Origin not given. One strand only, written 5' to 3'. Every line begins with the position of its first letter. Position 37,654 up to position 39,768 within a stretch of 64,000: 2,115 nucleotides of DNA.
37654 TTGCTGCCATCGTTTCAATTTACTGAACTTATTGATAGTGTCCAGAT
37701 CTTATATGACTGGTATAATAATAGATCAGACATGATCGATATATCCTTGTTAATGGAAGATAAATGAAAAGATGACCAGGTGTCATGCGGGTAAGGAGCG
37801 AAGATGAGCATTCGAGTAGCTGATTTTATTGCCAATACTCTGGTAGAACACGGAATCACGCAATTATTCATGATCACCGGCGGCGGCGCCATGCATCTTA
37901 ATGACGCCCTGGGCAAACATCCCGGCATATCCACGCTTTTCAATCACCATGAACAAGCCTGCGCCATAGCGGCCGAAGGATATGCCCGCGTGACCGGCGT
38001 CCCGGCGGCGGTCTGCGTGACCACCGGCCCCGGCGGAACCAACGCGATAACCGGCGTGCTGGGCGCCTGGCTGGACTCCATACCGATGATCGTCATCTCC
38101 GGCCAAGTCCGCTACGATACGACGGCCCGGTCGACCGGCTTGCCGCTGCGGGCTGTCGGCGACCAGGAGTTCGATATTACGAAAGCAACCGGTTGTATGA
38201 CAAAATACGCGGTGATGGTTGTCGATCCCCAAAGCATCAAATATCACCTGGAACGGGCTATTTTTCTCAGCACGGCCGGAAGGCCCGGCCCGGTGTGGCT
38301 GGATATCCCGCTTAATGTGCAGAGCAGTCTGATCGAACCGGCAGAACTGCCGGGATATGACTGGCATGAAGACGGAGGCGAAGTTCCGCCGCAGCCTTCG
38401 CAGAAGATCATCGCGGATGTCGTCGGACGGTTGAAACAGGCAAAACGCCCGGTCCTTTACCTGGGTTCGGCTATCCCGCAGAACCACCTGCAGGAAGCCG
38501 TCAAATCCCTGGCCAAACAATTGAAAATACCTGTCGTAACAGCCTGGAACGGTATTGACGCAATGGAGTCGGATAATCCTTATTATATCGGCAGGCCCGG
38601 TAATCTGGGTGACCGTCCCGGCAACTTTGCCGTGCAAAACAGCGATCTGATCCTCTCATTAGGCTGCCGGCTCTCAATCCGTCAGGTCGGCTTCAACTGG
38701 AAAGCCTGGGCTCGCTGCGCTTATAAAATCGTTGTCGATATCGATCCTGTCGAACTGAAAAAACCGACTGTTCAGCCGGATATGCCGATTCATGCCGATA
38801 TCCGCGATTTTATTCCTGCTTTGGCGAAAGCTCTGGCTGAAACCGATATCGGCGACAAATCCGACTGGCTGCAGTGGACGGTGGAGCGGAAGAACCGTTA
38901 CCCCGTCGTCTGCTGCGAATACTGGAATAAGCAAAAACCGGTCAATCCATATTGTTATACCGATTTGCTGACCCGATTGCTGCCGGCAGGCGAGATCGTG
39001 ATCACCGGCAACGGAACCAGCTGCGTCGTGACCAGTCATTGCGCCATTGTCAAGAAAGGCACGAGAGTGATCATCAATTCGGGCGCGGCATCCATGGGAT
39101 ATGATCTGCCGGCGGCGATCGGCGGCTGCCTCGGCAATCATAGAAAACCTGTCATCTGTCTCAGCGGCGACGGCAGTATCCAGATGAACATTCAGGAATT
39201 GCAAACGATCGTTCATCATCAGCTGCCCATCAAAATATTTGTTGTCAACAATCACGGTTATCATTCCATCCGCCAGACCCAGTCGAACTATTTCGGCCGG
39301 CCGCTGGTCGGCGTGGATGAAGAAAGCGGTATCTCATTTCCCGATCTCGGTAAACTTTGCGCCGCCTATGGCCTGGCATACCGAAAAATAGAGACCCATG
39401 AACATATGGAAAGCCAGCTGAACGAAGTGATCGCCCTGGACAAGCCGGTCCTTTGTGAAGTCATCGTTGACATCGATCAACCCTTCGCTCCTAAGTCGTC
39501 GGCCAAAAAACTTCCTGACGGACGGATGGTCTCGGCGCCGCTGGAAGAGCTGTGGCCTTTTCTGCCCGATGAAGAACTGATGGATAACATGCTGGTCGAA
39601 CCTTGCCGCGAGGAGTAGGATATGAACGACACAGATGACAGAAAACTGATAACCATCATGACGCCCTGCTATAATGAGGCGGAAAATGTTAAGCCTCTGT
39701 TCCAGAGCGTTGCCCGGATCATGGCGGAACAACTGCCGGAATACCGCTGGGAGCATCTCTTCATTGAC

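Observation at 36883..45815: Eight-gene operon joining CDP-3,6-dideoxyhexose synthesis, a YerE-like ThDP enzyme and a Gtr-type lipid-carrier glycosylation module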

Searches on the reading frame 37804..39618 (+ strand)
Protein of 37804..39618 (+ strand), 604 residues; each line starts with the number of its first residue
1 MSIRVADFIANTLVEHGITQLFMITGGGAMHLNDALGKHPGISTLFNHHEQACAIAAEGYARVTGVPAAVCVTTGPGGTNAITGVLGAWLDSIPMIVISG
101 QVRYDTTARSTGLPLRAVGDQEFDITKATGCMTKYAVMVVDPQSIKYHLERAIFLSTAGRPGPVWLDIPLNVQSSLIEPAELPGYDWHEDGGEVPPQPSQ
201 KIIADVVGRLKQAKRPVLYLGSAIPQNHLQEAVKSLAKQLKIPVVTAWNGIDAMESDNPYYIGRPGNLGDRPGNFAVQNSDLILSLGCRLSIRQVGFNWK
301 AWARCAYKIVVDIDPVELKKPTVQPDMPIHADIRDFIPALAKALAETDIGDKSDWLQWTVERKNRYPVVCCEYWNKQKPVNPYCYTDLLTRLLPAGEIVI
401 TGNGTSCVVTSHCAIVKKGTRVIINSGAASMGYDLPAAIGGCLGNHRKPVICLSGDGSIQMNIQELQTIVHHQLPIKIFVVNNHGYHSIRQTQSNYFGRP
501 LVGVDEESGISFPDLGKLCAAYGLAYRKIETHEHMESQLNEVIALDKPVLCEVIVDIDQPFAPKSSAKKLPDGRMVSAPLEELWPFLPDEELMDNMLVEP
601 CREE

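Call 3: search_protein_families(library=pfam, proteins=[window:37804-39618:+])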
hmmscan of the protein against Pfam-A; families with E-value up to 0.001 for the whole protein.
window:37804-39618:+ (604 aa): 3 families
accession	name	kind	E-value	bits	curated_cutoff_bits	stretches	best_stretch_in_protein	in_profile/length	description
PF02776.23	TPP_enzyme_N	-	1e-35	122.5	26.8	1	4-108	2-106/119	Thiamine pyrophosphate enzyme, N-terminal TPP binding domain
PF02775.26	TPP_enzyme_C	-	3.4e-34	118.3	21.9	1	404-553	3-151/151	Thiamine pyrophosphate enzyme, C-terminal TPP binding domain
PF00205.28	TPP_enzyme_M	-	4.3e-31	107.9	30.4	1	203-340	1-137/137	Thiamine pyrophosphate enzyme, central domain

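Call 4: search_protein_families(library=ncbifam, proteins=[window:37804-39618:+])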
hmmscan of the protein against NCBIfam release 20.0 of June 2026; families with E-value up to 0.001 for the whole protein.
window:37804-39618:+ (604 aa): 54 families (the best 25 are shown)
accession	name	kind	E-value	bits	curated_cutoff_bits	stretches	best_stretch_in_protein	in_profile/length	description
TIGR00118.1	acolac_lg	equivalog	4.3e-106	355.6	538.35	1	5-563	3-542/557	biosynthetic-type acetolactate synthase large subunit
NF006524.0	PRK08978.1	equivalog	4.3e-94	315.8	738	1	6-559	4-528/548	acetolactate synthase 2 catalytic subunit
NF006016.1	PRK08155.1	equivalog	2.7e-93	313.3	870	1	5-562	5-539/554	acetolactate synthase large subunit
NF004710.0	PRK06048.1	equivalog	3e-91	306.6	976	1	3-564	8-546/561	acetolactate synthase large subunit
NF005651.0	PRK07418.1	subfamily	8e-91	305.1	942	1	6-564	22-568/617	acetolactate synthase large subunit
NF005228.0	PRK06725.1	equivalog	3.5e-89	299.5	991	1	6-561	19-551/571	acetolactate synthase large subunit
NF005860.0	PRK07789.1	equivalog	6.2e-87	292.3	881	1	6-561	37-584/615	acetolactate synthase large subunit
NF005058.0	PRK06466.1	equivalog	2.7e-86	290.3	951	1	5-559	6-551/574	acetolactate synthase 3 large subunit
NF005584.0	PRK07282.1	equivalog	6.3e-86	289.1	970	1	6-558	13-543/566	acetolactate synthase large subunit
NF004919.0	PRK06276.1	equivalog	6.3e-86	288.9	866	1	5-559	3-542/582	acetolactate synthase large subunit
NF005824.0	PRK07710.1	equivalog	8.1e-86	288.6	976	1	6-560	20-553/573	acetolactate synthase large subunit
NF006319.0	PRK08527.1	equivalog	8e-83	278.7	905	1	3-558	4-541/565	acetolactate synthase large subunit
NF006052.0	PRK08199.1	subfamily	6e-81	272.4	539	1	5-559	10-541/559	thiamine pyrophosphate protein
NF006581.0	PRK09107.1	equivalog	1.4e-80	271.3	974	1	5-557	13-555/595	acetolactate synthase 3 large subunit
NF006525.0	PRK08979.1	equivalog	1.7e-79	267.8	1084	1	5-556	6-546/572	acetolactate synthase 3 large subunit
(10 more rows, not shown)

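Call 10: find_homologous_proteins(query=window:37804-39618:+)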
Query window:37804-39618:+ (604 aa): 8000 proteins with E <= 0.001 among 8000 candidates; the best 120 are listed.
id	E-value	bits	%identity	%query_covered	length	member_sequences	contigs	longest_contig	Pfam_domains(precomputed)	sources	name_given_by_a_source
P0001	0.0e+0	1413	100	100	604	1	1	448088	PF02775.27,PF02776.24,PF00205.29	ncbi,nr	ncbi:MAG: thiamine pyrophosphate-binding protein [Clostridiaceae bacterium]|nr:thiamine pyrophosphat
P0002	0.0e+0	1124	79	100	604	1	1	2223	PF02775.27,PF02776.24,PF00205.29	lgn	-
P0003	0.0e+0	1045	74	99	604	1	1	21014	PF02775.27,PF02776.24,PF00205.29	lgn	-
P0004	0.0e+0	1043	74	99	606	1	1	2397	PF02775.27,PF02776.24,PF00205.29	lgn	-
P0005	0.0e+0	1041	73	99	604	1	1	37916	PF02775.27,PF02776.24,PF00205.29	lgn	-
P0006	0.0e+0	1011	72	100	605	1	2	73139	PF02775.27,PF02776.24,PF00205.29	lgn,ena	-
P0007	1.1e-278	944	66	99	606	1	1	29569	PF02775.27,PF02776.24,PF00205.29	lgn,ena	-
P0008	3.3e-256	870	61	100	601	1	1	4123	PF02775.27,PF02776.24,PF00205.29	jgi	jgi:acetolactate synthase-1/2/3 large subunit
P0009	9.0e-248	842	59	100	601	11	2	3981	PF02775.27,PF02776.24,PF00205.29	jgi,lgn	jgi:acetolactate synthase-1/2/3 large subunit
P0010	2.1e-247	841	59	100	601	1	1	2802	PF02775.27,PF02776.24,PF00205.29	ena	-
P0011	3.7e-247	840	59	100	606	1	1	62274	PF02775.27,PF02776.24,PF00205.29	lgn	-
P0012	4.6e-247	840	59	99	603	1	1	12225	PF02775.27,PF02776.24,PF00205.29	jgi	jgi:acetolactate synthase I/II/III large subunit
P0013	1.4e-246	838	57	100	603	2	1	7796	PF02775.27,PF02776.24,PF00205.29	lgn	-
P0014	3.7e-246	837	58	100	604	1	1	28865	PF02775.27,PF02776.24,PF00205.29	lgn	-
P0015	5.3e-246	836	58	99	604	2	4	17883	PF02775.27,PF02776.24,PF00205.29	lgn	-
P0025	2.4e-242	824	57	100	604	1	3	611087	PF02775.27,PF02776.24,PF00205.29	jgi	jgi:acetolactate synthase-1/2/3 large subunit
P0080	1.7e-231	788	58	100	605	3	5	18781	PF02775.27,PF02776.24,PF00205.29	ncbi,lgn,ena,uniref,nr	ncbi:thiamine pyrophosphate-binding protein [Christensenella intestinihominis]|uniref:thiamine pyrop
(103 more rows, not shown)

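Call 11: search_solved_structures(query=window:37804-39618:+, max_evalue=1e-20, show_alignments=1)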
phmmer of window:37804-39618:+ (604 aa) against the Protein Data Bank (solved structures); distinct sequences matched with E-value up to 1e-20: 123 (the best 60 are shown).
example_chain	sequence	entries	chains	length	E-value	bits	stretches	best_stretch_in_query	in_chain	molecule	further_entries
8rph_A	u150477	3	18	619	2.5e-120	406.1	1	3-596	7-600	Thiamine pyrophosphate-binding protein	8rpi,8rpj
6lpi_A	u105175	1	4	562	3.9e-69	237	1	6-563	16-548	Acetolactate synthase isozyme 1 large subunit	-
5ahk_A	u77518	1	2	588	1.4e-67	231.9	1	3-556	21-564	ACETOLACTATE SYNTHASE II, LARGE SUBUNIT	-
3e9y_A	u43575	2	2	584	2.1e-66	228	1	6-557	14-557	Acetolactate synthase, chloroplastic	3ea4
7tzz_A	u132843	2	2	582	2.8e-66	227.6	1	6-557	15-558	Acetolactate synthase, chloroplastic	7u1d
7u25_A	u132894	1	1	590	4e-66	227.1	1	6-557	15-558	Acetolactate synthase, chloroplastic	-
7stq_A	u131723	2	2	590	5.7e-66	226.6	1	6-557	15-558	Acetolactate synthase, chloroplastic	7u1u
6u9h_A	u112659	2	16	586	7.7e-66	226.2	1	6-557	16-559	Acetolactate synthase, chloroplastic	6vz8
1ybh_A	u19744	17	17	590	7.8e-66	226.2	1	6-557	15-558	Acetolactate synthase, chloroplast | Acetolactate synthase | Acetolactate synthase, chloroplastic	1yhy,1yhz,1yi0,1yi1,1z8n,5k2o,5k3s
8et5_A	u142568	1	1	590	8.3e-66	226.1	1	6-556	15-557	Acetolactate synthase, chloroplastic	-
1jsc_A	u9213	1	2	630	3.9e-59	204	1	16-564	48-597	ACETOHYDROXY-ACID SYNTHASE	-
6u9d_A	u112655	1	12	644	4.2e-59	203.9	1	16-564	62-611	Acetolactate synthase catalytic subunit, mitochondrial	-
1n0h_A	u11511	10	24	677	5e-59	203.7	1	16-564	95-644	Acetolactate synthase | Acetolactate synthase, mitochondrial | Acetolactate synthase catalytic subunit, mitochondrial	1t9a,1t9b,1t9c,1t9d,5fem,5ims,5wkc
6dek_A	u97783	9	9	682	1.3e-57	199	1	11-572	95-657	Acetolactate synthase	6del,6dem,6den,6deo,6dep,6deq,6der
8xod_A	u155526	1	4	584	1.1e-56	195.9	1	6-559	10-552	BbmA-G484F complex with CBOA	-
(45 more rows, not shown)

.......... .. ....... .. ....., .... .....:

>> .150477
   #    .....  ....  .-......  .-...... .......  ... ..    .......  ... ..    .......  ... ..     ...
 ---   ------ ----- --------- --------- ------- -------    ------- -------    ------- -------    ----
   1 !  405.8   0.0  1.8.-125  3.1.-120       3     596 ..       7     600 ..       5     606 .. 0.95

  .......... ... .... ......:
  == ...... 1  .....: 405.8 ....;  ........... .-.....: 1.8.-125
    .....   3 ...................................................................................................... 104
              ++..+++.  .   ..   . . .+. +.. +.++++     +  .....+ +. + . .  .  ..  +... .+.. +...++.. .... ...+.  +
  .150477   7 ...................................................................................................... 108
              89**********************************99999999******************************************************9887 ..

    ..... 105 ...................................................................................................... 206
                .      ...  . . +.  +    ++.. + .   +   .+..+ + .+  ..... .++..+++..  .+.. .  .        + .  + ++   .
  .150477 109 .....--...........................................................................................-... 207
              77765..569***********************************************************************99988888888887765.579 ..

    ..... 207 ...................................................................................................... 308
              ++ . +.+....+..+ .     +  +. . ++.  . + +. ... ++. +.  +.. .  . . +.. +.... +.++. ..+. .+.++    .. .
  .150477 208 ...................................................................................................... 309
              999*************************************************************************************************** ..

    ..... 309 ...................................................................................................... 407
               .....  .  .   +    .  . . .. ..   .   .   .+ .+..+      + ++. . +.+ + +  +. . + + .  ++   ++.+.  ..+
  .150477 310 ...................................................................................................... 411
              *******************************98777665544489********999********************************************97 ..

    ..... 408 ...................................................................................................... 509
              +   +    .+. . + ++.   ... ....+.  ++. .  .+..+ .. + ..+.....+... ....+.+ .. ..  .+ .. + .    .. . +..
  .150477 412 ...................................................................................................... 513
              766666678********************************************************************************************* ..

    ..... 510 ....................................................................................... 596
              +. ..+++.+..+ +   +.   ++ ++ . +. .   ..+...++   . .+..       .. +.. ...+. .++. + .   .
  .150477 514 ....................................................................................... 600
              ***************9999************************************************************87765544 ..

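Call 19: find_encoding_contigs(protein=P0080, flank=10000, max_places=2)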
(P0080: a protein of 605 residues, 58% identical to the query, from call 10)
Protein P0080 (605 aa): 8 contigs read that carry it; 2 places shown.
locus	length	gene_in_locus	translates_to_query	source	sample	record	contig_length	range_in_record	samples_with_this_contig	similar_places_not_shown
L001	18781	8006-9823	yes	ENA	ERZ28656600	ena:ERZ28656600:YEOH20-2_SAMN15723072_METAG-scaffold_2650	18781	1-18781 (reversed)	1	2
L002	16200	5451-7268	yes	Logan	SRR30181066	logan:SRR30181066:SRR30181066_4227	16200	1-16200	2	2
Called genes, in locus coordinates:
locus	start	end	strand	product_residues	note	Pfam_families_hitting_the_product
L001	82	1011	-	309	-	PF01116:F_bP_aldolase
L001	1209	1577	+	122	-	PF00892:EamA (weak)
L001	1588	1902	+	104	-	PF00892:EamA (weak)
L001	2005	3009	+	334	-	PF00044:Gp_dh_N, PF02800:Gp_dh_C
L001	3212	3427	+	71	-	-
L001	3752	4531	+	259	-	PF00483:NTP_transferase, PF12804:NTP_transf_3 (weak)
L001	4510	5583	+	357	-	PF01073:3Beta_HSD, PF01370:Epimerase, PF02719:Polysacc_synt_2, PF04321:RmlD_sub_bind, PF07993:NAD_binding_4 (faint), PF16363:GDP_Man_Dehyd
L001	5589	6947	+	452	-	PF01041:DegT_DnrJ_EryC1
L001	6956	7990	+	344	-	PF00294:PfkB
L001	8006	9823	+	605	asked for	PF02776:TPP_enzyme_N, PF00205:TPP_enzyme_M, PF02775:TPP_enzyme_C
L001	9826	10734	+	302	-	PF01370:Epimerase, PF16363:GDP_Man_Dehyd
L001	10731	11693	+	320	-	PF00535:Glycos_transf_2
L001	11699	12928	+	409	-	-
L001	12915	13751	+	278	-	PF04991:LicD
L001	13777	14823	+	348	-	PF00389:2-Hacid_dh, PF02826:2-Hacid_dh_C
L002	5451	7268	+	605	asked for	PF02776:TPP_enzyme_N, PF00205:TPP_enzyme_M, PF02775:TPP_enzyme_C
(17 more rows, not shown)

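Call 20: find_encoding_contigs(protein=P0025, flank=10000, max_places=2)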
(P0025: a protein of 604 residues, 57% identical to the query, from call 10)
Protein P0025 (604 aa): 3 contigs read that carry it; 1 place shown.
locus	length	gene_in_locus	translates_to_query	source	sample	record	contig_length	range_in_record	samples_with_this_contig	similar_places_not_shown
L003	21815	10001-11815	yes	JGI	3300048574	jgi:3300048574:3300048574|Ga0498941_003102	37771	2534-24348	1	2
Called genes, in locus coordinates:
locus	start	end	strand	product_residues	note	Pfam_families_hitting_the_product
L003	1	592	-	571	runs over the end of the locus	PF28584:GH_cat, PF27250:SSO3021_2nd, PF28585:GH_C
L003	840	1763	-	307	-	PF02311:AraC_binding, PF07883:Cupin_2 (faint), PF00165:HTH_AraC, PF12833:HTH_18, PF00165:HTH_AraC (weak)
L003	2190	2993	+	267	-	PF01909:NTP_transf_2 (faint), PF13427:AadA_C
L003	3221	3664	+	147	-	PF05014:Nuc_deoxyrib_tr, PF15891:Nuc_deoxyri_tr2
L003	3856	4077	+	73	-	-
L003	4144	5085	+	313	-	-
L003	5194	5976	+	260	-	PF00483:NTP_transferase, PF12804:NTP_transf_3 (weak)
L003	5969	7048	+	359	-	PF01370:Epimerase, PF02719:Polysacc_synt_2, PF04321:RmlD_sub_bind (weak), PF01073:3Beta_HSD, PF16363:GDP_Man_Dehyd, PF07993:NAD_binding_4 (weak)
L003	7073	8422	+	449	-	PF01041:DegT_DnrJ_EryC1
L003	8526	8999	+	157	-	PF04138:GtrA_DPMS_TM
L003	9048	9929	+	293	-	PF01370:Epimerase, PF04321:RmlD_sub_bind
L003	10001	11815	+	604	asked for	PF02776:TPP_enzyme_N, PF00205:TPP_enzyme_M, PF02775:TPP_enzyme_C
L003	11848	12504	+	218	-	PF01370:Epimerase, PF04321:RmlD_sub_bind (weak), PF08659:KR (faint), PF00106:adh_short, PF13561:adh_short_C2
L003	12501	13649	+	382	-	PF13685:Fe-ADH_2 (weak), PF01761:DHQ_synthase, PF24621:DHQS_C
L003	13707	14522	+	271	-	PF03328:HpcH_HpaI (weak)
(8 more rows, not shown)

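Call 21: find_encoding_contigs(protein=P0006, flank=10000, max_places=2)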
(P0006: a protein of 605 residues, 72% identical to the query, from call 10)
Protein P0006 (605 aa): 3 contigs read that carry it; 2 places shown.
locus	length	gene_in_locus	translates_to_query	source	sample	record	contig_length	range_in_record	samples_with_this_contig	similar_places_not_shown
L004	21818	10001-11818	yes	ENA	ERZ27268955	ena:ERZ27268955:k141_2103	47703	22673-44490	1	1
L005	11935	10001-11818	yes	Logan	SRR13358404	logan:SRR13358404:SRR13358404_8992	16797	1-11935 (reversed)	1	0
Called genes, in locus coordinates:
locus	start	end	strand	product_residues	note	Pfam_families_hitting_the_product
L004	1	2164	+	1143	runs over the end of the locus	PF02353:CMAS, PF13489:Methyltransf_23, PF13847:Methyltransf_31, PF08241:Methyltransf_11, PF08242:Methyltransf_12, PF13649:Methyltransf_25, PF00535:Glycos_transf_2, PF13641:Glyco_tranf_2_3, +5 more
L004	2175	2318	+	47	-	-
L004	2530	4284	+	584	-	-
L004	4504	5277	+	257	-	PF00483:NTP_transferase, PF12804:NTP_transf_3 (weak)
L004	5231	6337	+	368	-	PF01073:3Beta_HSD, PF01370:Epimerase, PF02719:Polysacc_synt_2, PF04321:RmlD_sub_bind, PF16363:GDP_Man_Dehyd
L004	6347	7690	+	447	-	PF01041:DegT_DnrJ_EryC1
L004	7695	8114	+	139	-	PF04138:GtrA_DPMS_TM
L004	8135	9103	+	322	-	PF00535:Glycos_transf_2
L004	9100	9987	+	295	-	PF01370:Epimerase, PF04321:RmlD_sub_bind, PF16363:GDP_Man_Dehyd (faint)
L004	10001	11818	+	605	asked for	PF02776:TPP_enzyme_N, PF00205:TPP_enzyme_M, PF02775:TPP_enzyme_C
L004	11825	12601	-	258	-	PF00535:Glycos_transf_2, PF13641:Glyco_tranf_2_3 (faint)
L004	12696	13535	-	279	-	PF01073:3Beta_HSD, PF01370:Epimerase, PF04321:RmlD_sub_bind, PF07993:NAD_binding_4, PF02719:Polysacc_synt_2, PF16363:GDP_Man_Dehyd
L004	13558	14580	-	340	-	PF01073:3Beta_HSD, PF01370:Epimerase, PF02719:Polysacc_synt_2, PF04321:RmlD_sub_bind, PF07993:NAD_binding_4, PF16363:GDP_Man_Dehyd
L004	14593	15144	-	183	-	PF00908:dTDP_sugar_isom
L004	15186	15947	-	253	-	PF00483:NTP_transferase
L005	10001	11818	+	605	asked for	PF02776:TPP_enzyme_N, PF00205:TPP_enzyme_M, PF02775:TPP_enzyme_C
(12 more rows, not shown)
